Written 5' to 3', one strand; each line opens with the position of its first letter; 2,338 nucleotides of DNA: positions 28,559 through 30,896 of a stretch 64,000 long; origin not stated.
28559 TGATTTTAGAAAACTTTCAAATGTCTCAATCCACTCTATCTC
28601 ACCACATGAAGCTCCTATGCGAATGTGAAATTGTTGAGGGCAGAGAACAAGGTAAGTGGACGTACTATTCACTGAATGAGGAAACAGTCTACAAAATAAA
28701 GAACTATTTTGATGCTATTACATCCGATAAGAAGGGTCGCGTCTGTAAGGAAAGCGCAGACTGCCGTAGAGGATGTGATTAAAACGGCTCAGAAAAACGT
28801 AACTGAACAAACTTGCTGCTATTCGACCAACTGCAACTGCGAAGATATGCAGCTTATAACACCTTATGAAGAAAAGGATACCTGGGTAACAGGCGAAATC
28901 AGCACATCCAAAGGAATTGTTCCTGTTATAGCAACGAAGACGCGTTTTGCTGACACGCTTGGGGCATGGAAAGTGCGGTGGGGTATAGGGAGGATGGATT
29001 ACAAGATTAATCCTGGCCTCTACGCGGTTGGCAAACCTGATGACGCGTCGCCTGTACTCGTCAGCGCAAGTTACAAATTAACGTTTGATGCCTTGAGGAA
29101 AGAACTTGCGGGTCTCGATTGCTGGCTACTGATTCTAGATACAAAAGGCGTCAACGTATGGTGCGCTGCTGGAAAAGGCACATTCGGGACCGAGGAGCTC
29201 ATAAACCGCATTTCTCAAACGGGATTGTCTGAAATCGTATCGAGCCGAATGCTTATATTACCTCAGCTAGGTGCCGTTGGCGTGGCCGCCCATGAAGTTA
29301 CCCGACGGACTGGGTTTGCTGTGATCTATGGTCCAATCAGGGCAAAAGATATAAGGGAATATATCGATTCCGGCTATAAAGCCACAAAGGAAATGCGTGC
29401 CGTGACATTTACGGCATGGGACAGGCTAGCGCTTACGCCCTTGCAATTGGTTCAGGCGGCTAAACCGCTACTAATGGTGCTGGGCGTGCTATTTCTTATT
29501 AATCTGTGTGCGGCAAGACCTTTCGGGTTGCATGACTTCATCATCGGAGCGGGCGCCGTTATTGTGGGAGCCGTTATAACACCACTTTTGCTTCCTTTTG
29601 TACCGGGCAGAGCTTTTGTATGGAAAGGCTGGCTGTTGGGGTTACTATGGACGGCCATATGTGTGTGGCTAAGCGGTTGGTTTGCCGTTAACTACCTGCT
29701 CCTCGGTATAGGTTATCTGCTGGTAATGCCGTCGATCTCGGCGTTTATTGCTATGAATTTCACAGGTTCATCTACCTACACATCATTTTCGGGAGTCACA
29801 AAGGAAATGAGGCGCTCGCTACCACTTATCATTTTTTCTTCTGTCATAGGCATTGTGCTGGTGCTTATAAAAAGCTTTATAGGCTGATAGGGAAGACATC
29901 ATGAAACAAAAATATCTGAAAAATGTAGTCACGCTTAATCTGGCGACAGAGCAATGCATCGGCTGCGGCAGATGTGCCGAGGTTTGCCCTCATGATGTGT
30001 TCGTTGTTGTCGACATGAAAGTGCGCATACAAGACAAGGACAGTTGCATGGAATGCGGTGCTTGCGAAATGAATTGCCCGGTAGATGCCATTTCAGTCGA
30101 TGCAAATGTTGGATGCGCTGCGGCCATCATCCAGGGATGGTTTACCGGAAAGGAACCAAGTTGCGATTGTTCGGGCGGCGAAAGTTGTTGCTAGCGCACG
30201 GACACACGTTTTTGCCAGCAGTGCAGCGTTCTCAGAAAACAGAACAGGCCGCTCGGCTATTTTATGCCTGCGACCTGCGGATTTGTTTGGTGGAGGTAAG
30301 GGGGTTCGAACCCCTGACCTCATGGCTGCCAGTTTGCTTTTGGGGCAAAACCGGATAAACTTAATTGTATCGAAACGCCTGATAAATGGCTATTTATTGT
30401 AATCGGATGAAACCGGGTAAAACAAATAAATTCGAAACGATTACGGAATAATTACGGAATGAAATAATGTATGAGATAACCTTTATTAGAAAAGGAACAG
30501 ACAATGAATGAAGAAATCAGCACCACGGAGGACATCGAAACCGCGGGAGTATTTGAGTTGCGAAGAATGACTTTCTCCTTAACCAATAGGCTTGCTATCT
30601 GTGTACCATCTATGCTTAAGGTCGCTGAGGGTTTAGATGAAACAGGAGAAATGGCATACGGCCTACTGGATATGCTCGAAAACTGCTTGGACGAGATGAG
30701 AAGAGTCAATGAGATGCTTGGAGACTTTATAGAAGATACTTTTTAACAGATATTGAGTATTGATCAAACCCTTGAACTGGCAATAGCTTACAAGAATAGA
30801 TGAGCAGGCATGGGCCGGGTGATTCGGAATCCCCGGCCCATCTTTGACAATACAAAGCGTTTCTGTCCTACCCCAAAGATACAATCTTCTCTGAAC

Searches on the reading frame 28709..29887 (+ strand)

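Call 7: search_protein_families(library=pfam, proteins=[window:28709-29887:+], max_evalue=0.01)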
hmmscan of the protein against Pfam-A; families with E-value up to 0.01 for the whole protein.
window:28709-29887:+ (392 aa): 1 family
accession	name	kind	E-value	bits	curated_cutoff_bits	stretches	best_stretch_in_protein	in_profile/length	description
PF03599.22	CdhD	-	7.4e-14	51.7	24.8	1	99-216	267-384/387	CO dehydrogenase/acetyl-CoA synthase delta subunit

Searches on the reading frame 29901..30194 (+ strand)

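Call 7: search_protein_families(library=pfam, proteins=[window:29901-30194:+], max_evalue=0.01)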
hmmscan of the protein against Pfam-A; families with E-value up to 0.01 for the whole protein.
window:29901-30194:+ (97 aa): 15 families
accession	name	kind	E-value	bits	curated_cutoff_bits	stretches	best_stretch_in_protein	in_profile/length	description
PF00037.32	Fer4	-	2.2e-15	56.2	21.1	2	16-33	5-22/24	4Fe-4S binding domain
PF12838.12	Fer4_7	-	9.1e-13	48.9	27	2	18-63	1-52/52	4Fe-4S dicluster domain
PF13187.11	Fer4_9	-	6e-12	45.8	27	2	18-64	1-52/52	4Fe-4S dicluster domain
PF25160.1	LdpA_Fe-S-bd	-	5.5e-10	39.3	27.6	1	13-34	22-43/49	LdpA Fe-S cluster-binding domain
PF12797.12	Fer4_2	-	1.6e-09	37.5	24.5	2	16-30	7-21/22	4Fe-4S binding domain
PF12837.12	Fer4_6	-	3.1e-09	36.8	25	2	17-34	7-24/24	4Fe-4S binding domain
PF13534.11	Fer4_17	-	2.1e-08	35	22.2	2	13-33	40-60/61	4Fe-4S dicluster domain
PF14697.11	Fer4_21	-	2.9e-08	34.1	35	1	16-65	5-58/59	4Fe-4S dicluster domain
PF13484.11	Fer4_16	-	5.8e-08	33.8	30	2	18-37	1-20/66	4Fe-4S double cluster binding domain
PF13237.11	Fer4_10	-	7e-08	32.7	25.5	1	15-60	5-53/53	4Fe-4S dicluster domain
PF12800.12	Fer4_4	-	1.9e-07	31.3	24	2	17-30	2-15/17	4Fe-4S binding domain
PF17179.9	Fer4_22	-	1.2e-06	29.7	27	1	11-32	73-94/95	4Fe-4S dicluster domain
PF13183.11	Fer4_8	-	9.1e-06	26.6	27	1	15-33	50-68/68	4Fe-4S dicluster domain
PF12798.12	Fer4_3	-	1.1e-05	26.3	27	2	19-32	1-14/15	4Fe-4S binding domain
PF13370.11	Fer4_13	-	0.0049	18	24.5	1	17-39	4-25/58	4Fe-4S single cluster domain of Ferredoxin I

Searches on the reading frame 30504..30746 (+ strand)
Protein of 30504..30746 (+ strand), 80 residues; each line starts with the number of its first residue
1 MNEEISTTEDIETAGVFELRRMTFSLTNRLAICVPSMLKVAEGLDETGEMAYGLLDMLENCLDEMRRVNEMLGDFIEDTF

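Call 7: search_protein_families(library=pfam, proteins=[window:30504-30746:+], max_evalue=0.01)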
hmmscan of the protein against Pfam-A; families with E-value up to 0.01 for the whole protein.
window:30504-30746:+ (80 aa): 0 families

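Call 81: search_protein_families(library=ncbifam, proteins=[window:30504-30746:+], max_evalue=0.01)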
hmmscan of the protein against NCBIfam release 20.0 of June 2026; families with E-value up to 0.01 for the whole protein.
window:30504-30746:+ (80 aa): 0 families
